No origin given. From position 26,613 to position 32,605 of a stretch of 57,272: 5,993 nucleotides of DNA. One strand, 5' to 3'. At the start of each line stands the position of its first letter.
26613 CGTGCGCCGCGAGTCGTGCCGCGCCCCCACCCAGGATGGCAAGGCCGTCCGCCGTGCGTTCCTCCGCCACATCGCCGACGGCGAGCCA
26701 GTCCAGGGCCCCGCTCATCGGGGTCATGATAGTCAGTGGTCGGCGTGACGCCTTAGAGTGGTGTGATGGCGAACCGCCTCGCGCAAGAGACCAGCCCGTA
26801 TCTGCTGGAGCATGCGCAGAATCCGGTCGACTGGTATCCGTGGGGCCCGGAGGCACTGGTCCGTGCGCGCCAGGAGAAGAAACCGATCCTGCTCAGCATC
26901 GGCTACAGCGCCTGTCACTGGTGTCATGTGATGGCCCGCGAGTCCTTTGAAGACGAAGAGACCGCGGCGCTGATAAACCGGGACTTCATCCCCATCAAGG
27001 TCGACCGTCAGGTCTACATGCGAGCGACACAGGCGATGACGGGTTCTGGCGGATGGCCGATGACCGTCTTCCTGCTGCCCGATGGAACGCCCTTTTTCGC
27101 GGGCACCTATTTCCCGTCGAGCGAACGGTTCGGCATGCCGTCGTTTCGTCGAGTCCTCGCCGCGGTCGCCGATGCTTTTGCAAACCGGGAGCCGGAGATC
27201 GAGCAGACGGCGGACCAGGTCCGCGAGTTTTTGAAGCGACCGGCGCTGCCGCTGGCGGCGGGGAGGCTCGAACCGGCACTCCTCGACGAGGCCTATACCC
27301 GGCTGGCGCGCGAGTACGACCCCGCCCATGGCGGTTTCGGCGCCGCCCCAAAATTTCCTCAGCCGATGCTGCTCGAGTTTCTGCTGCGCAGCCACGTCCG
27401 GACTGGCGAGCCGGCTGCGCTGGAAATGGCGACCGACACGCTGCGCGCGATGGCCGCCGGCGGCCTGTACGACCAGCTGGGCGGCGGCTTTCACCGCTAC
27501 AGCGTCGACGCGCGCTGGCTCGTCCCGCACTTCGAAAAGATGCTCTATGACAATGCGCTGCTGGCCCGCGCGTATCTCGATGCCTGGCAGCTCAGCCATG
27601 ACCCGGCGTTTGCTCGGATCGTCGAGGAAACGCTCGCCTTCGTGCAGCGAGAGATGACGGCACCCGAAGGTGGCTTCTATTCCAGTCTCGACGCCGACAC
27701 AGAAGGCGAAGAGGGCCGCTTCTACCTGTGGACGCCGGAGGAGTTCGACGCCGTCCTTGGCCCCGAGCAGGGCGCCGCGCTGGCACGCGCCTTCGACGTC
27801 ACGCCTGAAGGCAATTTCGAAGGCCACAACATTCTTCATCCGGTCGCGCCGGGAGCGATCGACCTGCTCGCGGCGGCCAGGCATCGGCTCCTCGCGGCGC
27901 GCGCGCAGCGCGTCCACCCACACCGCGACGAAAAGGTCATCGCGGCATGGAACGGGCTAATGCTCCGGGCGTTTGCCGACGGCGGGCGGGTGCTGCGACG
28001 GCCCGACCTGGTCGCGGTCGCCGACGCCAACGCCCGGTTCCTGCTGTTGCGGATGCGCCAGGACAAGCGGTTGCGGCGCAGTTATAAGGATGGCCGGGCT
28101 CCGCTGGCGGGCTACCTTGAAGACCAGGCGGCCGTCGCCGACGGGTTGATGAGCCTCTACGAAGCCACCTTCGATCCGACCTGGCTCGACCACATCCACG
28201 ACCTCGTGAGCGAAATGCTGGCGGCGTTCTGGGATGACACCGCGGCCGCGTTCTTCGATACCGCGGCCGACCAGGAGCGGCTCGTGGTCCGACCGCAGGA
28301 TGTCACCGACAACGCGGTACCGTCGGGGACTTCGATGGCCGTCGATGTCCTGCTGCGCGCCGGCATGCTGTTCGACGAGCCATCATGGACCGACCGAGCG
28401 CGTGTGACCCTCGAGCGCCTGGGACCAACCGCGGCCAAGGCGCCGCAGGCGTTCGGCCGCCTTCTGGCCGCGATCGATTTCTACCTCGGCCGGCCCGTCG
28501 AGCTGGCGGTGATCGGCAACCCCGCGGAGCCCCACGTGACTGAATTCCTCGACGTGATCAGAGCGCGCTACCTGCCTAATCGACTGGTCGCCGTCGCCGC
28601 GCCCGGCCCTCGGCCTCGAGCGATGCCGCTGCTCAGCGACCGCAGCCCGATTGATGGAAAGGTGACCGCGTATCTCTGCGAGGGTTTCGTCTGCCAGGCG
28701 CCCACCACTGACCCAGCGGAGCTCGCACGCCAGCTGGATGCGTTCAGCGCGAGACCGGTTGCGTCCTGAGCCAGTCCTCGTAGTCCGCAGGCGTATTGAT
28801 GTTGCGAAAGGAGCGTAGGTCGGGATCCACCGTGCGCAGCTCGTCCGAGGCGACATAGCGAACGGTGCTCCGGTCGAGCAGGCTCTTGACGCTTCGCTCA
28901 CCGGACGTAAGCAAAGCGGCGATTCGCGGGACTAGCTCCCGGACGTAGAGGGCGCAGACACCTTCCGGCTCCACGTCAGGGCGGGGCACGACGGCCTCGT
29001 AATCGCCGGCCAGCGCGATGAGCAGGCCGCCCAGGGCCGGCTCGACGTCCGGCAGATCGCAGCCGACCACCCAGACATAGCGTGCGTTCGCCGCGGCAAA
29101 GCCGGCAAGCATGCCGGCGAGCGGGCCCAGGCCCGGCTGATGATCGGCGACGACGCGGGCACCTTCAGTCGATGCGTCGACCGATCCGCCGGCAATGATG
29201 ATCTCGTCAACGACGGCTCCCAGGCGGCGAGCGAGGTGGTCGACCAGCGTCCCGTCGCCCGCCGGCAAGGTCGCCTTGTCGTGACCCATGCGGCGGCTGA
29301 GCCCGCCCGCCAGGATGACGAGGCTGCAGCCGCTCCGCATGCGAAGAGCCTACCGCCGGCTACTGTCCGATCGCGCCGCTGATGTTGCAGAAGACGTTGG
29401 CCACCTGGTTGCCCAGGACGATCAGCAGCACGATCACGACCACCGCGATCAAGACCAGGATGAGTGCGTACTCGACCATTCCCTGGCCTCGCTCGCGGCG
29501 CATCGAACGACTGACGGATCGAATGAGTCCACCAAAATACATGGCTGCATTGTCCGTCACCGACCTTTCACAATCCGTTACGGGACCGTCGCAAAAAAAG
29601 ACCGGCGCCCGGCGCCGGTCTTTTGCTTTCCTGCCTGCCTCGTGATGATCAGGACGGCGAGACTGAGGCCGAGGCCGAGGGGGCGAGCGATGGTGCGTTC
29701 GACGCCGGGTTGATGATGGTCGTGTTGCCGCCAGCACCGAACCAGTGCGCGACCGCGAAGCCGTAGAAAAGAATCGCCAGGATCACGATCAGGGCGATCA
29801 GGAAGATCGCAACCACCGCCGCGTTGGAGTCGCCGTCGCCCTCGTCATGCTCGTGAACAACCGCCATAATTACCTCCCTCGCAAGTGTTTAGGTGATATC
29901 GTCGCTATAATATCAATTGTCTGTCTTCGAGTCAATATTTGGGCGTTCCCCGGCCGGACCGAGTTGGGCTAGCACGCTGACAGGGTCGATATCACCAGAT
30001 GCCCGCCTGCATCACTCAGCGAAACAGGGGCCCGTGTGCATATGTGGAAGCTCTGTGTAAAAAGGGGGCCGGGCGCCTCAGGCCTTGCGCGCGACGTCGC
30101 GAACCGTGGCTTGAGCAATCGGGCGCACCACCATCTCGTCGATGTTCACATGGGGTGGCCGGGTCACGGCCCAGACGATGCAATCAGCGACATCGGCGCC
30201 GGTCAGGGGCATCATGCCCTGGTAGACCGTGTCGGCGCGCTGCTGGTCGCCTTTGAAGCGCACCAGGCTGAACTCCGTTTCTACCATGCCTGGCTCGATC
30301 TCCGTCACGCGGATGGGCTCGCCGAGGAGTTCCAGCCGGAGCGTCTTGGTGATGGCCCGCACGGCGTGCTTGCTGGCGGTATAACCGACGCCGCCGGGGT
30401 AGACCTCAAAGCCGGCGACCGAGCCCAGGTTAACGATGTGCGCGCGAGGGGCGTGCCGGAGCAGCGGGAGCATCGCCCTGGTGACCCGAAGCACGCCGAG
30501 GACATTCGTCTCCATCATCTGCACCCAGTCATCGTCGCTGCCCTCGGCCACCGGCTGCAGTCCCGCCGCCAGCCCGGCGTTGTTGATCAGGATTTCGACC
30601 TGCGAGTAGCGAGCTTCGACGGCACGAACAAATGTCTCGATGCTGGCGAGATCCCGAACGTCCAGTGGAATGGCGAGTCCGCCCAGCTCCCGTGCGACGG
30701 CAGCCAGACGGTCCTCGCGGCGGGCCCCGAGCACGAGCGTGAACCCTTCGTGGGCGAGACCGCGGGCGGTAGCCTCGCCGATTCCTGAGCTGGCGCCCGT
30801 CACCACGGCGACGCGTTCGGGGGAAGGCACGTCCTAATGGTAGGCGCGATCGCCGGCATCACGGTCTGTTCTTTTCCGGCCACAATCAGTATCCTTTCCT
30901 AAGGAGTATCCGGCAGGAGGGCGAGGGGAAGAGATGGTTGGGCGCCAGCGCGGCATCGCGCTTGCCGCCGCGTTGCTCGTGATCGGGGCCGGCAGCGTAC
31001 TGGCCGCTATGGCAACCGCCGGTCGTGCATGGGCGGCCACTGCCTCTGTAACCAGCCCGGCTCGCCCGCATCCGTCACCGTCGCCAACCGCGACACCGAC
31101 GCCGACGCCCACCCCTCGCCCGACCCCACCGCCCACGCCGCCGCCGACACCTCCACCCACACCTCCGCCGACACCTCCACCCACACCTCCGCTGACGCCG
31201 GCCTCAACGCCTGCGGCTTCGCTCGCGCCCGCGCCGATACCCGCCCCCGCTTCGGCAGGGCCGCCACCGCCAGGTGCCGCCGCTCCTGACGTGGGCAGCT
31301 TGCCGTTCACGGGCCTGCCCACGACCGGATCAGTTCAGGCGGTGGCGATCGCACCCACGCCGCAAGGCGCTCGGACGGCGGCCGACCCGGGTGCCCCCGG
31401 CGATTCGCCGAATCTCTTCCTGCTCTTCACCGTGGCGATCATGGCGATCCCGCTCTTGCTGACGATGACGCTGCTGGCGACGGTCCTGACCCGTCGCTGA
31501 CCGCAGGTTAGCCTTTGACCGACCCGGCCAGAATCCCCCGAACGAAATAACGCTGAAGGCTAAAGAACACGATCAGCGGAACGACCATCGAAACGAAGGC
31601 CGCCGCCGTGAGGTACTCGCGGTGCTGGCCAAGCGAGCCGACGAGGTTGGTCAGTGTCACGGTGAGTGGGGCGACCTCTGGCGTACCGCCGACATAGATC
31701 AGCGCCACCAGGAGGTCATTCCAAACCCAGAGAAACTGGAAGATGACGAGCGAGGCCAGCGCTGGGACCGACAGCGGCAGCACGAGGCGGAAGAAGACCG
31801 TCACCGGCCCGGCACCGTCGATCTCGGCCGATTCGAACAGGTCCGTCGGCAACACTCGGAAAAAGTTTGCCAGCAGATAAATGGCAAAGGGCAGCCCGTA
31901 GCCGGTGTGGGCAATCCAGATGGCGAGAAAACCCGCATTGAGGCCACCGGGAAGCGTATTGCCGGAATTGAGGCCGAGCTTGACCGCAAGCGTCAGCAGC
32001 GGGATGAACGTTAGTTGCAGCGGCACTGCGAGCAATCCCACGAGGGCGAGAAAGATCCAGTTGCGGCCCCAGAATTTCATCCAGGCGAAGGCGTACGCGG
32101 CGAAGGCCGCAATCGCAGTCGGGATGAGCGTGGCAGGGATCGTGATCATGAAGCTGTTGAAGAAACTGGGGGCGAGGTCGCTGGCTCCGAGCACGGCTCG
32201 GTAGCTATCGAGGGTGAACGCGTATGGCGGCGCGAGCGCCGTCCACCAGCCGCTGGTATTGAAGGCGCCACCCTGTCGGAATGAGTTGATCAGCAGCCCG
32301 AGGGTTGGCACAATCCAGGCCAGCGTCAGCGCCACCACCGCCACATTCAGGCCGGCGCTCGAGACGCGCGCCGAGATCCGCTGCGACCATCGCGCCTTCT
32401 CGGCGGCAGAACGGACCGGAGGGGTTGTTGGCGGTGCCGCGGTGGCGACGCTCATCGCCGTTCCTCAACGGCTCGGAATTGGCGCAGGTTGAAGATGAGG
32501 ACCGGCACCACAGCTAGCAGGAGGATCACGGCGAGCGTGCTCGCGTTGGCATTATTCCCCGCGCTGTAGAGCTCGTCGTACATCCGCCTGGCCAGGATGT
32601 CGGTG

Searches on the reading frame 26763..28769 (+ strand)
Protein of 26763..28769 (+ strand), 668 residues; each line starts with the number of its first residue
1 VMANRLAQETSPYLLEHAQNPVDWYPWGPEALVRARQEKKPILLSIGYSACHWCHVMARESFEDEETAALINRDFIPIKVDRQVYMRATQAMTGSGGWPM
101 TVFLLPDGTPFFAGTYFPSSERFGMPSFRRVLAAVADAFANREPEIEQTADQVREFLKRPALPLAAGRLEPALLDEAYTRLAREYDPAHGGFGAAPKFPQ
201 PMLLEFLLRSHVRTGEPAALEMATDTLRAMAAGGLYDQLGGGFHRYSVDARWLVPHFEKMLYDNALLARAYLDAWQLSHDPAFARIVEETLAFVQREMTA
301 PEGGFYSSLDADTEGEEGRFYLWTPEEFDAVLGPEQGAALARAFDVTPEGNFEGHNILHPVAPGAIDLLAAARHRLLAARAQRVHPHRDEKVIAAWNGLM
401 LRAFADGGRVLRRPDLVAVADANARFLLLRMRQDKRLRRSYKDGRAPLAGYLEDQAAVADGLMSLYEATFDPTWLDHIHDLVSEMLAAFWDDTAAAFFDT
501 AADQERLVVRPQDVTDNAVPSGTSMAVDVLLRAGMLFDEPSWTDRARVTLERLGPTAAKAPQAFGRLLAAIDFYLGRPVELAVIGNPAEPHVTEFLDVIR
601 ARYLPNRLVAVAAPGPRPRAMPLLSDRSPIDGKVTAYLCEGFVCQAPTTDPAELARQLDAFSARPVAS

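Call 52: search_protein_families(library=pfam, proteins=[window:26763-28769:+], max_evalue=0.001)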
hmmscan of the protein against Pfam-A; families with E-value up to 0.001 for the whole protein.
window:26763-28769:+ (668 aa): 2 families
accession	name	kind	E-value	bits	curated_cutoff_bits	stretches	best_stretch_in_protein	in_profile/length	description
PF03190.21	Thioredox_DsbH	-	8.2e-66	221.4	27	1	4-157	2-162/163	Protein of unknown function, DUF255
PF13899.12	Thioredoxin_7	-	3.2e-11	43.6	27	1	23-105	1-82/83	Thioredoxin-like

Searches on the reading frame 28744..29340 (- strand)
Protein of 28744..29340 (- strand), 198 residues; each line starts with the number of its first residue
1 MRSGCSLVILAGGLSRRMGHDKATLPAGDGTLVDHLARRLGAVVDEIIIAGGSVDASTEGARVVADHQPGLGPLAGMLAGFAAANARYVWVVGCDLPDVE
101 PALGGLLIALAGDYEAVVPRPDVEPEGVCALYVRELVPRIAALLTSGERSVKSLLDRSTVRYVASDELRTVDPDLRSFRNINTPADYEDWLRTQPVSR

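Call 52: search_protein_families(library=pfam, proteins=[window:28744-29340:-], max_evalue=0.001)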
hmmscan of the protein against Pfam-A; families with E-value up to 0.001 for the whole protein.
window:28744-29340:- (198 aa): 1 family
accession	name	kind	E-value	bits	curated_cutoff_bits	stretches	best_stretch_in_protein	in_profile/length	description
PF12804.13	NTP_transf_3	-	2.9e-31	109.2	27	1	8-157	2-156/160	MobA-like NTP transferase domain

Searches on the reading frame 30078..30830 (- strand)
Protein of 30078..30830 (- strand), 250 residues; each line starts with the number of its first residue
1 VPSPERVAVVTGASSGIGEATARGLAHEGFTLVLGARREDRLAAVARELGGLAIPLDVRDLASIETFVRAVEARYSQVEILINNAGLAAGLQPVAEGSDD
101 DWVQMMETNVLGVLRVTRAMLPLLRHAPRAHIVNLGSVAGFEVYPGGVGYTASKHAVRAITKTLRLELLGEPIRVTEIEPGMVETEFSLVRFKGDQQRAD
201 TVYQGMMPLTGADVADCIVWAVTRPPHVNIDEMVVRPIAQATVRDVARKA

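Call 52: search_protein_families(library=pfam, proteins=[window:30078-30830:-], max_evalue=0.001)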
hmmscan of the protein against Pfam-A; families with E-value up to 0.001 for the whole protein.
window:30078-30830:- (250 aa): 4 families
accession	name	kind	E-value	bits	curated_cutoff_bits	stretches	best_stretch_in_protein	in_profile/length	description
PF00106.31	adh_short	-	3.3e-53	180.5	26.6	1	6-187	1-186/195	short chain dehydrogenase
PF13561.12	adh_short_C2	-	9.6e-39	133.8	27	1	12-201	1-193/236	Enoyl-(Acyl carrier protein) reductase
PF08659.16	KR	-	1.3e-09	38.6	22.6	1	9-163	4-162/180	KR domain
PF01370.27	Epimerase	-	0.00019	21.4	20.9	1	9-139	2-117/240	NAD dependent epimerase/dehydratase family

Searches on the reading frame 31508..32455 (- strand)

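Call 52: search_protein_families(library=pfam, proteins=[window:31508-32455:-], max_evalue=0.001)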
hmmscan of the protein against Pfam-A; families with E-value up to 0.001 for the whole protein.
window:31508-32455:- (315 aa): 1 family
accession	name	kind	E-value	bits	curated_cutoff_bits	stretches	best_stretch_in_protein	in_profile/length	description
PF00528.27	BPD_transp_1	-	3e-17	63.4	26.4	1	115-308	4-182/184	Binding-protein-dependent transport system inner membrane component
